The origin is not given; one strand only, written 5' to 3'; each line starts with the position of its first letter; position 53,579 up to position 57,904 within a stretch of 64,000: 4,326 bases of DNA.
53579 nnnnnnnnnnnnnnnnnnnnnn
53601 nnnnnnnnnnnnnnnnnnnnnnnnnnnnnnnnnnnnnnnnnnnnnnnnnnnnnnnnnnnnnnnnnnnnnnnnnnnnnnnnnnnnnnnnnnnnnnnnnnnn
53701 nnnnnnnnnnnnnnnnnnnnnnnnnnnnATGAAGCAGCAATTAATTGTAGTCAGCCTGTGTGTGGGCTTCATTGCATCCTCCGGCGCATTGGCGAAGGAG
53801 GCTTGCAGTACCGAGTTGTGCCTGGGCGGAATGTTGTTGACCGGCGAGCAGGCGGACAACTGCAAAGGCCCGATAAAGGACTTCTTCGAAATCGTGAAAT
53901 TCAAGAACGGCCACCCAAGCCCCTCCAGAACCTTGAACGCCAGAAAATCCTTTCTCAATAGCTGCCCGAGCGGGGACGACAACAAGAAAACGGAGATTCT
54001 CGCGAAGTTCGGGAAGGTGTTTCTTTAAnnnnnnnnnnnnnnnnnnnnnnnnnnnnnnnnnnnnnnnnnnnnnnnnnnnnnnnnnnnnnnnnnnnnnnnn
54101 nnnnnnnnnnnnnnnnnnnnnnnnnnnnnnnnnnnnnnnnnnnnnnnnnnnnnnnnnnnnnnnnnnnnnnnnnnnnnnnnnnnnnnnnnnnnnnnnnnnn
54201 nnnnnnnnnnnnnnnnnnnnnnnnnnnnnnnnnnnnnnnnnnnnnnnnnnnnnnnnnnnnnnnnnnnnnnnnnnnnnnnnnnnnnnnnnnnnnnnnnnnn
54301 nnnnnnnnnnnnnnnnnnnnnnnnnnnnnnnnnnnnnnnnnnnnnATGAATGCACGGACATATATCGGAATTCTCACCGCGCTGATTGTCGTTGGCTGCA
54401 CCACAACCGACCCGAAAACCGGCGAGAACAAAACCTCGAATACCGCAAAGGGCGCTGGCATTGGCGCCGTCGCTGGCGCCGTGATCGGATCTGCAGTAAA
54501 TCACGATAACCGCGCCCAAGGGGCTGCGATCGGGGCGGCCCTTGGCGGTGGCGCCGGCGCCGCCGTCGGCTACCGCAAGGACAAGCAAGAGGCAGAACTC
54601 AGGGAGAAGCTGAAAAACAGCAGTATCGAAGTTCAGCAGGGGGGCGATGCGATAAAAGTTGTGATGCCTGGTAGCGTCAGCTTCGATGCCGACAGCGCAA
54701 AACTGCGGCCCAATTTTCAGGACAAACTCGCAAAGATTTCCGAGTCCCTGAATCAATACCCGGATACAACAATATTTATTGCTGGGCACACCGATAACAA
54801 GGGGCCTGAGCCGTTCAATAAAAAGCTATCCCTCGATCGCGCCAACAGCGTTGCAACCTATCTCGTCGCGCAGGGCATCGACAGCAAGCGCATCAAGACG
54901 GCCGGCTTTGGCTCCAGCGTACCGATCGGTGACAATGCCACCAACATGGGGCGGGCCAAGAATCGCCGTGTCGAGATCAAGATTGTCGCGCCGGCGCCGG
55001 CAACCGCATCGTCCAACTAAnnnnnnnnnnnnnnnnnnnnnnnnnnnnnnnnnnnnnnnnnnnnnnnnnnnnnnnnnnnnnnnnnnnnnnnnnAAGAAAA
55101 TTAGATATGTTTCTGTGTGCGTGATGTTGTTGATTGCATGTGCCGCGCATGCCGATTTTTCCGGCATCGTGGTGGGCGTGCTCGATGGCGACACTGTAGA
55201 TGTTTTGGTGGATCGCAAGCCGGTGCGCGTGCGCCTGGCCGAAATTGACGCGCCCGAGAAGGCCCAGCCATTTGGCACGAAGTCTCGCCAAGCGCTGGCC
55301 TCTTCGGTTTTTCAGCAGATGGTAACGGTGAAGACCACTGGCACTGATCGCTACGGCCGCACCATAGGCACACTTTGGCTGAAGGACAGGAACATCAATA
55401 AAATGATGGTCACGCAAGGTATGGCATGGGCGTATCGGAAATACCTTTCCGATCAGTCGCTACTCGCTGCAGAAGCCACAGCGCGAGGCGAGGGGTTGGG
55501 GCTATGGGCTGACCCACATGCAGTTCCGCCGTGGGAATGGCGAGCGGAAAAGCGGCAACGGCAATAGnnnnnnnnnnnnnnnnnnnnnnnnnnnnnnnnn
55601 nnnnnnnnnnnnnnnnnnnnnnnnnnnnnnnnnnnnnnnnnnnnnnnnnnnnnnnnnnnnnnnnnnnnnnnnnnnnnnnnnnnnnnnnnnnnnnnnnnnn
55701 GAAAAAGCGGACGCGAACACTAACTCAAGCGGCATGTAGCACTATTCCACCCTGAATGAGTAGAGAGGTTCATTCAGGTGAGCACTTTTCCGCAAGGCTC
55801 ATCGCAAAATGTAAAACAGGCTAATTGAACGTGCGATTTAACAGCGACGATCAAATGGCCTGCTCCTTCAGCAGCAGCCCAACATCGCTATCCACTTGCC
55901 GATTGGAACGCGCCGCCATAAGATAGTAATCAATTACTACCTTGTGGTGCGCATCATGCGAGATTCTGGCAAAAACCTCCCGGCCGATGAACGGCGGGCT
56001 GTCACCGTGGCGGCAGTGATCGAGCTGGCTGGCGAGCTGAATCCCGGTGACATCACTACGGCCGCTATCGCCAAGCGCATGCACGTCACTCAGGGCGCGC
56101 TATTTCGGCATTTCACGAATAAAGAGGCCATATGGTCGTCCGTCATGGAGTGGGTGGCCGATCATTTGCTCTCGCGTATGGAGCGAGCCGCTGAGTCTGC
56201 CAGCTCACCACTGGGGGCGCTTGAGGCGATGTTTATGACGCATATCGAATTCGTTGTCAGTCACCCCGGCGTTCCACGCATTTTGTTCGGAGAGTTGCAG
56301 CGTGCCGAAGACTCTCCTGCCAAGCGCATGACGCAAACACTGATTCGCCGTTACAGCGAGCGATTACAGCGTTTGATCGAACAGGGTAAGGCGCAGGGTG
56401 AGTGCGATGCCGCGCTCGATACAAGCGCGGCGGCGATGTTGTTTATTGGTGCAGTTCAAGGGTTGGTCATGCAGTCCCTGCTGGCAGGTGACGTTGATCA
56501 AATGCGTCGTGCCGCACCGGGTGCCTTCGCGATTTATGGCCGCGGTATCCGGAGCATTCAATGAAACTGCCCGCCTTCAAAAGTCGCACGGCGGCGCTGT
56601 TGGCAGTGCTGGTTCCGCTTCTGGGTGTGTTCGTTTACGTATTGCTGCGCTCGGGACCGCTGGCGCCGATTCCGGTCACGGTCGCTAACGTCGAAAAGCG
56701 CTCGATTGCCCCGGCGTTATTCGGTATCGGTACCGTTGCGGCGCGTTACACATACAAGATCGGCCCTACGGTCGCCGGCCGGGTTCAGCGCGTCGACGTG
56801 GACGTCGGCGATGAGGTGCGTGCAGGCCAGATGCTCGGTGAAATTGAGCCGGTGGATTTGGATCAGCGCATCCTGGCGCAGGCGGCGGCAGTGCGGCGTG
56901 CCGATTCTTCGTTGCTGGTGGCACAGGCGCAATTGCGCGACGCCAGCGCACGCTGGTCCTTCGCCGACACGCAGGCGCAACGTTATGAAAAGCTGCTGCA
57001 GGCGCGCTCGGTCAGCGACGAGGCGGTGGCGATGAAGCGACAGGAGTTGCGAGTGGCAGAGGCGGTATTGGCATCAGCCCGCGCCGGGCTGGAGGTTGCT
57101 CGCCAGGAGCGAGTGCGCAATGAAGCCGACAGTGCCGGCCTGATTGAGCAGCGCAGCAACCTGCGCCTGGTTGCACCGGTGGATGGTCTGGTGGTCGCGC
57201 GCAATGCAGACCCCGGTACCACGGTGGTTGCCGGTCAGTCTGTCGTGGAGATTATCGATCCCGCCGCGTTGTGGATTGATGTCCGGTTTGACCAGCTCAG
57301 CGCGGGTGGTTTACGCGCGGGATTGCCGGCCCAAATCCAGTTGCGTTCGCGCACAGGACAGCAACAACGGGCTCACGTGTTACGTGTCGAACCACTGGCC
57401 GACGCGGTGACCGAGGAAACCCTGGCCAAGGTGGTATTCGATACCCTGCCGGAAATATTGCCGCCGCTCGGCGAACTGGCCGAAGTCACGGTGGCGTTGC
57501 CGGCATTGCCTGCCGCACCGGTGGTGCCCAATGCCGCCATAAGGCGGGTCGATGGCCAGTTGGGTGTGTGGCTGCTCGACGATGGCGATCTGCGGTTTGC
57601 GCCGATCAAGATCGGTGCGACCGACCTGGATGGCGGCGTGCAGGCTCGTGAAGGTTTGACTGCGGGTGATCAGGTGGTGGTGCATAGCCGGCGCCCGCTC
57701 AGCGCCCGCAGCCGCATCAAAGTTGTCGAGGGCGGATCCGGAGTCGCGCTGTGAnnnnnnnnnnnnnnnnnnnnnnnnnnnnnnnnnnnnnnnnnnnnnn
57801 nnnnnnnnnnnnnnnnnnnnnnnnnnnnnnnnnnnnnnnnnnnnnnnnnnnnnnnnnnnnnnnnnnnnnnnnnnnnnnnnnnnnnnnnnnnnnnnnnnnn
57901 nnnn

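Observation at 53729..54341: Plasmid-encoded CsrA/RsmA homologue immediately downstream of the T4SS, preceded by a small secreted Cys-rich protein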

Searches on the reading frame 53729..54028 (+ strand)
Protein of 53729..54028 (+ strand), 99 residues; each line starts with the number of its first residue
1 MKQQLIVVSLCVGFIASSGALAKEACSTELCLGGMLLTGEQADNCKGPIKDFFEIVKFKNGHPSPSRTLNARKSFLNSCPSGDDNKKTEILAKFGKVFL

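Call 3: search_protein_families(library=pfam, proteins=[window:53729-54028:+], max_evalue=0.01)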
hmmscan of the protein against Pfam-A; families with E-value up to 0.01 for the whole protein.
window:53729-54028:+ (99 aa): 1 family
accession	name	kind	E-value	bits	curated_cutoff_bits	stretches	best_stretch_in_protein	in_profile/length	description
PF07424.16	TrbM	-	3.3e-08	34.1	21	1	23-86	7-61/156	TrbM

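Call 4: search_protein_families(library=ncbifam, proteins=[window:53729-54028:+], max_evalue=0.01)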
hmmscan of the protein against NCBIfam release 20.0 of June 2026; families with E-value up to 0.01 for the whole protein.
window:53729-54028:+ (99 aa): 1 family
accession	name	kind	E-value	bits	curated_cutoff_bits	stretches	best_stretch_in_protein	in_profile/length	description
NF010468.0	PRK13893.1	equivalog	7e-07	28.8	259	1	23-91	33-92/194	conjugal transfer protein TrbM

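Call 48: search_dna_similar(query=window:53729-54028:+, collection=plasmids, mode=protein, max_rows=25, max_evalue=0.001)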
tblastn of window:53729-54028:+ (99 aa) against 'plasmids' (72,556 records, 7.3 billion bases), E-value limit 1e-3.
Records with a match: 4022; places in all: 4080; records where one place covers at least 80% of the query: 3721.
Best place of each record, by identity: <60% 4022.
By first word of the organism name: Escherichia 1832; Klebsiella 881; Salmonella 398; Enterobacter 261; Pseudomonas 210; Citrobacter 146; Shigella 68; uncultured 31; Serratia 27; Campylobacter 21; and 41 more.
By predicted mobility (MOB-suite, as given by PLSDB): conjugative 3579; non-mobilizable 279; mobilizable 164.
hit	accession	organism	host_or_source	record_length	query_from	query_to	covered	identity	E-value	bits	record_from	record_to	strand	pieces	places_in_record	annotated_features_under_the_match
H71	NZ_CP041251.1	Klebsiella electrica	cell culture,anodic biofilm of ...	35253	2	97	97%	43.8%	2e-13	71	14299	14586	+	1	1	TrbM/KikA/MpfK family conjugal transfer protein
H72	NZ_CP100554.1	Pseudomonas hydrolytica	cell culture,wastewater treatment plant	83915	1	98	99%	42.9%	2e-15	77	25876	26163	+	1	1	TrbM/KikA/MpfK family conjugal transfer protein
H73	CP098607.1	Pseudomonas mendocina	-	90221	1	98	99%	42.9%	2e-15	77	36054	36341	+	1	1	TrbM/KikA/MpfK family conjugal transfer protein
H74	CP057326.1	Citrobacter freundii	culture,Pooled pig faecal samples ...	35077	2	99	99%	42.9%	6e-13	70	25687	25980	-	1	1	conjugal transfer protein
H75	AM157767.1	uncultured bacterium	-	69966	1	98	99%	42.6%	2e-11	65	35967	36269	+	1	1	trbQ: hypothetical protein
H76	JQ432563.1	uncultured bacterium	-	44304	1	98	99%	42.6%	2e-11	65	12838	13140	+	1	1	trbM: TrbM mating pair formation protein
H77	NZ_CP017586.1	Pantoea stewartii subsp. stewartii DC283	Zea mays,Strain was received from ...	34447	1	99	100%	40.8%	1e-11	66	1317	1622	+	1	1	TrbM/KikA/MpfK family conjugal transfer protein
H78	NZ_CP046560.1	Pantoea stewartii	Zea mays var. Rugosa (Sweet corn),whole ...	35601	1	99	100%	40.8%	1e-11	66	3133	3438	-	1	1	TrbM/KikA/MpfK family conjugal transfer protein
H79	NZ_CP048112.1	Klebsiella michiganensis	Bactrocera dorsalis,cell culture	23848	1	97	98%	40.4%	8e-11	64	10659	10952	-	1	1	TrbM/KikA/MpfK family conjugal transfer protein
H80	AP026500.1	Escherichia coli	whole organism,animal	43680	6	97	93%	42.4%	3e-12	67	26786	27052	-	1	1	IncN plasmid KikA protein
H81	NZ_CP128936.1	Escherichia coli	-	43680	6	97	93%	42.4%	3e-12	67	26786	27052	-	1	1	TrbM/KikA/MpfK family conjugal transfer protein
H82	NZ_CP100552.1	Pseudomonas sp. KHPS1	cell culture,wastewater treatment plant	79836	5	98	95%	41.5%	3e-13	70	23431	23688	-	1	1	TrbM/KikA/MpfK family conjugal transfer protein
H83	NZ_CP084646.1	Yersinia ruckeri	Pike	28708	2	97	97%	40.2%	7e-13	69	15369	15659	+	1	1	TrbM/KikA/MpfK family conjugal transfer protein | cag pathogenicity island Cag12 family protein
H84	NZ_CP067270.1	Escherichia coli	cell culture,waste water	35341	2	97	97%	40.2%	7e-13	69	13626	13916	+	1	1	TrbM/KikA/MpfK family conjugal transfer protein | cag pathogenicity island Cag12 family protein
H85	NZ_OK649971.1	Citrobacter freundii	-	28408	2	97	97%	40.2%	1e-12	69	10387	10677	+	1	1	TrbM/KikA/MpfK family conjugal transfer protein | cag pathogenicity island Cag12 family protein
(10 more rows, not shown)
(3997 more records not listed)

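Call 50: get_annotated_region(hit=H72, flank=6000)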
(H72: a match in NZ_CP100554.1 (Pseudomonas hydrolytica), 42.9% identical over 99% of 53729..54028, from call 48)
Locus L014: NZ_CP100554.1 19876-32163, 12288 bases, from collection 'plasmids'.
description: Pseudomonas hydrolytica strain KHPS2 plasmid unnamed, complete sequence
organism: Pseudomonas hydrolytica (NCBI taxid 2493633)
taxonomy: Bacteria; Pseudomonadota; Gammaproteobacteria; Pseudomonadales; Pseudomonadaceae; Pseudomonas; Pseudomonas hydrolytica
host: -; source: cell culture,wastewater treatment plant; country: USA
typing (MOB-suite, as given by PLSDB): non-mobilizable
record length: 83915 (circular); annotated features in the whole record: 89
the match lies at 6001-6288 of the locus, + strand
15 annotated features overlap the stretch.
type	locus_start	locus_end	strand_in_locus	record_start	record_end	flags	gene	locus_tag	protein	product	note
CDS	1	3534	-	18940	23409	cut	-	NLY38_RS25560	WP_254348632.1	LPD7 domain-containing protein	-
CDS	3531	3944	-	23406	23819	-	mobC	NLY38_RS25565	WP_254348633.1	plasmid mobilization relaxosome protein MobC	-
CDS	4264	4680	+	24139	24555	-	-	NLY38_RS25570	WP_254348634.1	type IV secretory system conjugative DNA transfer family protein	-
CDS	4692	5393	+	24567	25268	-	stbB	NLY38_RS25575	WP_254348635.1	StbB family protein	-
CDS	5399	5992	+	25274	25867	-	-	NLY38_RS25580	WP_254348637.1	hypothetical protein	-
CDS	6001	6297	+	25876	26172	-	-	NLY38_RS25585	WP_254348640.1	TrbM/KikA/MpfK family conjugal transfer protein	-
CDS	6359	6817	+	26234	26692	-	-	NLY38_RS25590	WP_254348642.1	hypothetical protein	-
CDS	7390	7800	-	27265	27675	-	-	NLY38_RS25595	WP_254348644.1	hypothetical protein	-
CDS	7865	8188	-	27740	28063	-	-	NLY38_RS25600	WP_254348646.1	helix-turn-helix transcriptional regulator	-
CDS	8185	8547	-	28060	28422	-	-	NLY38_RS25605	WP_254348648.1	type II toxin-antitoxin system RelE/ParE family toxin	-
CDS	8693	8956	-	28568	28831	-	-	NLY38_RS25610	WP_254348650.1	hypothetical protein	-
CDS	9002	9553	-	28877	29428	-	-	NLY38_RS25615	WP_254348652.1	hypothetical protein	-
CDS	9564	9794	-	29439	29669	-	-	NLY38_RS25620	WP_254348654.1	hypothetical protein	-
CDS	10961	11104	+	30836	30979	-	-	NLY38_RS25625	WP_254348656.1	hypothetical protein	-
CDS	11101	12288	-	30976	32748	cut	-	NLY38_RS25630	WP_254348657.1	DNA cytosine methyltransferase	-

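Call 51: get_annotated_region(hit=H80, flank=6000)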
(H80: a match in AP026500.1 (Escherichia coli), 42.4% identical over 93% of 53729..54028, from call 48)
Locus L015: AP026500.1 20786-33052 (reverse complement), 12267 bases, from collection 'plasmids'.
description: Escherichia coli TUM9757 plasmid pMTY9757_NA2 DNA, complete sequence
organism: Escherichia coli (NCBI taxid 562)
taxonomy: Bacteria; Pseudomonadota; Gammaproteobacteria; Enterobacterales; Enterobacteriaceae; Escherichia; Escherichia coli
host: -; source: whole organism,animal; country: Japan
typing (MOB-suite, as given by PLSDB): conjugative; replicon IncX4; relaxase MOBP; mating-pair formation MPF_T
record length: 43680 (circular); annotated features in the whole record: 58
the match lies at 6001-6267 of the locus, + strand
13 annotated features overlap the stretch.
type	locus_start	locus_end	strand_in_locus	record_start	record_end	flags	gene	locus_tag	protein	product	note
CDS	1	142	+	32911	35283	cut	virB4_2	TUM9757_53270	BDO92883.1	hypothetical protein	-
CDS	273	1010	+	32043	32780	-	virB8_3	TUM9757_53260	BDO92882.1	conjugal transfer protein TraJ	-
CDS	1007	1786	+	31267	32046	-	-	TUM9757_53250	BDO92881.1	hypothetical protein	-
CDS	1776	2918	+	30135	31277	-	-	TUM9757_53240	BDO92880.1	hypothetical protein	-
CDS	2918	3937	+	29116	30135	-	-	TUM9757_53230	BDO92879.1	P-type DNA transfer ATPase VirB11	-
CDS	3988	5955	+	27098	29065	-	virD4_2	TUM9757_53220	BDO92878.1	hypothetical protein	-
CDS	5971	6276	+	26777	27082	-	-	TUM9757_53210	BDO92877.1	IncN plasmid KikA protein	-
CDS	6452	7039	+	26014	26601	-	-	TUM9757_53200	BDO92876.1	hypothetical protein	-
CDS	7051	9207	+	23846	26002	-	-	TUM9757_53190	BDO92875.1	DNA topoisomerase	-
CDS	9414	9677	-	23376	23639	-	-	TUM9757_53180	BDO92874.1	hypothetical protein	-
CDS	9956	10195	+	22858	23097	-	-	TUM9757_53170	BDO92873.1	hypothetical protein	-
CDS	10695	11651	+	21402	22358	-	-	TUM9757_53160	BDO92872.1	CAAX amino protease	-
CDS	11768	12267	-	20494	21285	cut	-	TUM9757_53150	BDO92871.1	hypothetical protein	-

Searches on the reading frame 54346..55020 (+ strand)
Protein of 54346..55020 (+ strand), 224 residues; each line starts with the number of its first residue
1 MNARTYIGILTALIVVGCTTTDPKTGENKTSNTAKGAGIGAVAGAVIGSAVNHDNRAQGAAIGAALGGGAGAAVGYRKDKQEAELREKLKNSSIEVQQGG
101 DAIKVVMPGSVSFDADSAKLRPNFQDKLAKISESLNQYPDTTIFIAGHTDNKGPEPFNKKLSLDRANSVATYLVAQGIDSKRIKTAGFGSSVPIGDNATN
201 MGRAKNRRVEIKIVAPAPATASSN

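Call 3: search_protein_families(library=pfam, proteins=[window:54346-55020:+], max_evalue=0.01)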
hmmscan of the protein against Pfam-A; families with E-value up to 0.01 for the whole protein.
window:54346-55020:+ (224 aa): 7 families
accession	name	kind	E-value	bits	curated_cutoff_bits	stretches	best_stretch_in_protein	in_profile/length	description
PF00691.25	OmpA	-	5.3e-23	81.7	27.2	1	113-207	2-98/98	OmpA family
PF13488.11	Gly-zipper_Omp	-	1.7e-11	44.2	25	1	36-82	2-46/46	Glycine zipper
PF13441.11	Gly-zipper_YMGG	-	8.5e-11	41.8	28.9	1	31-76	1-44/45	YMGG-like Gly-zipper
PF05433.20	Rick_17kDa_Anti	-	1.3e-05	25.5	24.2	1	36-75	2-43/43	Glycine zipper 2TM domain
PF05359.17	DUF748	-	1.9e-05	23.4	50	1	109-168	879-938/1037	Domain of Unknown Function (DUF748)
PF13436.11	Gly-zipper_OmpA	-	0.00073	19.7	27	1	31-74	2-43/44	Glycine-zipper domain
PF02233.22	PNTB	-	0.0015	18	31.7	1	7-113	31-133/456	NAD(P) transhydrogenase beta subunit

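Call 4: search_protein_families(library=ncbifam, proteins=[window:54346-55020:+], max_evalue=0.01)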
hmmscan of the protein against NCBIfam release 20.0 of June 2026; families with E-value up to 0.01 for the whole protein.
window:54346-55020:+ (224 aa): 42 families (the best 25 are shown)
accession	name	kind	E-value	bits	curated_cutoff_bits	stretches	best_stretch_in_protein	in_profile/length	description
NF053611.1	YiaD_Gzip_OmpA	equivalog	2.5e-75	252.7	175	1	9-213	4-206/206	YiaD family glycine zipper/OmpA-like lipoprotein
NF007804.1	PRK10510.1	equivalog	2.1e-53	180.9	307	1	9-213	11-216/219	OmpA family lipoprotein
NF053612.1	anchor_PA1041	equivalog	1.6e-36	126.5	250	2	101-213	123-235/236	PA1041 family peptidoglycan-binding anchor lipoprotein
NF038224.1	OmpA_like_CmpA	equivalog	3e-36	125.1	300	1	9-217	14-218/233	C-OmpA-like family protein CmpA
NF045788.1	Omp38Acinit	equivalog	1.1e-30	106.9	500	1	110-213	242-346/354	outer membrane protein Omp38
NF053613.1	OMP_toxin_LptF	equivalog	1.3e-29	103.7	400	1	79-214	114-246/256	lipotoxin F family OmpA-related lipoprotein LptF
NF053585.1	OMP_LP_YfiB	equivalog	1.3e-29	103.2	128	1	100-214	47-161/163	outer membrane lipoprotein YfiB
NF045787.1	OmpABordt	equivalog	1.4e-29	103.1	200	1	98-215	78-191/194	outer membrane protein OmpA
TIGR03350.1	type_VI_ompA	equivalog_domain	3.7e-27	95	139.8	1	84-213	5-137/137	type VI secretion system protein TssL, long form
NF006508.0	PRK08944.1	subfamily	2.1e-25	89.6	259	1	79-217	149-291/304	MotB family protein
NF006541.1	PRK09038.1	equivalog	3.5e-22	79.3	283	1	81-214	113-249/253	flagellar motor protein MotD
NF005444.0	PRK07033.1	equivalog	2.8e-21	76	520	1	85-220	290-428/438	DotU family type VI secretion system protein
TIGR03789.1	pdsO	hypoth_equivalog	4.6e-21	75.6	152.2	1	36-213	62-243/243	sortase-associated OmpA-like protein PdsO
NF053607.1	CHU_0125_OmpA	equivalog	9.3e-21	74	620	1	106-214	528-637/639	CHU_0125 family OmpA-like outer membrane integrity protein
NF005999.0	PRK08126.1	subfamily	1.7e-20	73.2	571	1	84-214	298-431/432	hypothetical protein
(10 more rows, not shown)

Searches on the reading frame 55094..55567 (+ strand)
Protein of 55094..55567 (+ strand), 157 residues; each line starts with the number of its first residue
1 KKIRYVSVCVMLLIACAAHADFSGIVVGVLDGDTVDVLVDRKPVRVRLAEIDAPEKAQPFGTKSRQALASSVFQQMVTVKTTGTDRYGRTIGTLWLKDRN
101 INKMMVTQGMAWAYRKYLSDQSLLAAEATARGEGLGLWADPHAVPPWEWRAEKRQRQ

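Call 3: search_protein_families(library=pfam, proteins=[window:55094-55567:+], max_evalue=0.01)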
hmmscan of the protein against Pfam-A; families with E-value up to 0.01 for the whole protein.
window:55094-55567:+ (157 aa): 1 family
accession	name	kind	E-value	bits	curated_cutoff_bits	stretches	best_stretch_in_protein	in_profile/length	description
PF00565.23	SNase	-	1.8e-26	93.1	21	1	45-140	1-107/107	Staphylococcal nuclease homologue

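Call 4: search_protein_families(library=ncbifam, proteins=[window:55094-55567:+], max_evalue=0.01)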
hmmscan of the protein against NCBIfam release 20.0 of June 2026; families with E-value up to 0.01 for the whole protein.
window:55094-55567:+ (157 aa): 2 families
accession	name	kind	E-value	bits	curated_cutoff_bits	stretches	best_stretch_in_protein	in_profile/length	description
NF047969.1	CaNuclEcnA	equivalog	4.2e-13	49.5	180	2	80-139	89-149/151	calcium-activated nuclease EcnA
NF047694.1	TnucaseNucIStaph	equivalog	4e-10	39.4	250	1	26-119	49-150/175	thermonuclease NucI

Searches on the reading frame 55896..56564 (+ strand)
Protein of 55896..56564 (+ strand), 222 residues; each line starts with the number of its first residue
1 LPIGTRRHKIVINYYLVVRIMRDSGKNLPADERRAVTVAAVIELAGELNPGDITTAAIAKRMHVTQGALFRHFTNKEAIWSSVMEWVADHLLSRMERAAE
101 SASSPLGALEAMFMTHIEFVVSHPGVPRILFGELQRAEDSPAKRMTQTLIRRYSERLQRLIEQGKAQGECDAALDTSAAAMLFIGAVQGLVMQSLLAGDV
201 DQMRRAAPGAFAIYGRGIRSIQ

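Call 3: search_protein_families(library=pfam, proteins=[window:55896-56564:+], max_evalue=0.01)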
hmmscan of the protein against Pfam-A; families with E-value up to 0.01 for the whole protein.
window:55896-56564:+ (222 aa): 9 families
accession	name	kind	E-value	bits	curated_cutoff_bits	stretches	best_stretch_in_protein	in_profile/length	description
PF17932.6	TetR_C_24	-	5.5e-09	36.7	26.4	1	105-190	4-87/114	Tetracyclin repressor-like, C-terminal domain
PF16925.10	TetR_C_13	-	5.7e-09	36.8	27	1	141-207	40-106/109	Tetracyclin repressor-like, C-terminal domain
PF00440.29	TetR_N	-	1.2e-07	31.8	24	1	43-79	7-43/47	Bacterial regulatory proteins, tetR family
PF16859.10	TetR_C_11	-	0.00038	21.2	32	1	111-187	13-90/113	Tetracyclin repressor-like, C-terminal domain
PF08359.16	TetR_C_4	-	0.00047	20.8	21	1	90-194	7-110/133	YsiA-like protein, C-terminal region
PF14246.11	TetR_C_7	-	0.0011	19.3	22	1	127-200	23-94/119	AefR-like transcriptional repressor, C-terminal domain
PF17922.6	TetR_C_17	-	0.0012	19.5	26.1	1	150-198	45-93/100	Tetracyclin repressor-like, C-terminal domain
PF13977.11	TetR_C_6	-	0.0016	19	27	1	142-205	39-104/115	BetI-type transcriptional repressor, C-terminal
PF17938.6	TetR_C_29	-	0.0037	17.8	26.2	1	105-182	1-79/119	Tetracyclin repressor-like, C-terminal domain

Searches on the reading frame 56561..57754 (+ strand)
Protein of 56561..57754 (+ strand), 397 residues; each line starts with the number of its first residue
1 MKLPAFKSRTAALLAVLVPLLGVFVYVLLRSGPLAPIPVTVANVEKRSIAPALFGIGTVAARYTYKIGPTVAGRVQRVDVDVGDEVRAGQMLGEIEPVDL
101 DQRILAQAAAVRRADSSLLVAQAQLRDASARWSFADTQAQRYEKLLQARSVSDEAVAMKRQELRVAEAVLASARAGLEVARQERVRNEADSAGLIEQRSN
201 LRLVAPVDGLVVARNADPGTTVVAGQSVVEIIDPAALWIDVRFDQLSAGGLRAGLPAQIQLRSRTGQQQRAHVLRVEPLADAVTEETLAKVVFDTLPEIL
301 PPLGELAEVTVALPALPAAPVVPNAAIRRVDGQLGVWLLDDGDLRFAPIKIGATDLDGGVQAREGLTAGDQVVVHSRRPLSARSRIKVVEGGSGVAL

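Call 8: search_protein_families(library=pfam, proteins=[window:56561-57754:+], max_evalue=0.001)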
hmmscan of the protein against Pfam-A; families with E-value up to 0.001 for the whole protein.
window:56561-57754:+ (397 aa): 3 families
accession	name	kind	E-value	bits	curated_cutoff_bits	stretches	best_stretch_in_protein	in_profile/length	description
PF16576.10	HlyD_D23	-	3e-16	59.8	30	1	62-293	17-201/214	Barrel-sandwich domain of CusB or HlyD membrane-fusion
PF13437.12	HlyD_3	-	9.2e-15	55.7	22.2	1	203-285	2-85/106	HlyD family secretion protein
PF00364.28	Biotin_lipoyl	-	0.00043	20.5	22.1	0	68-96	9-37/73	Biotin-requiring enzyme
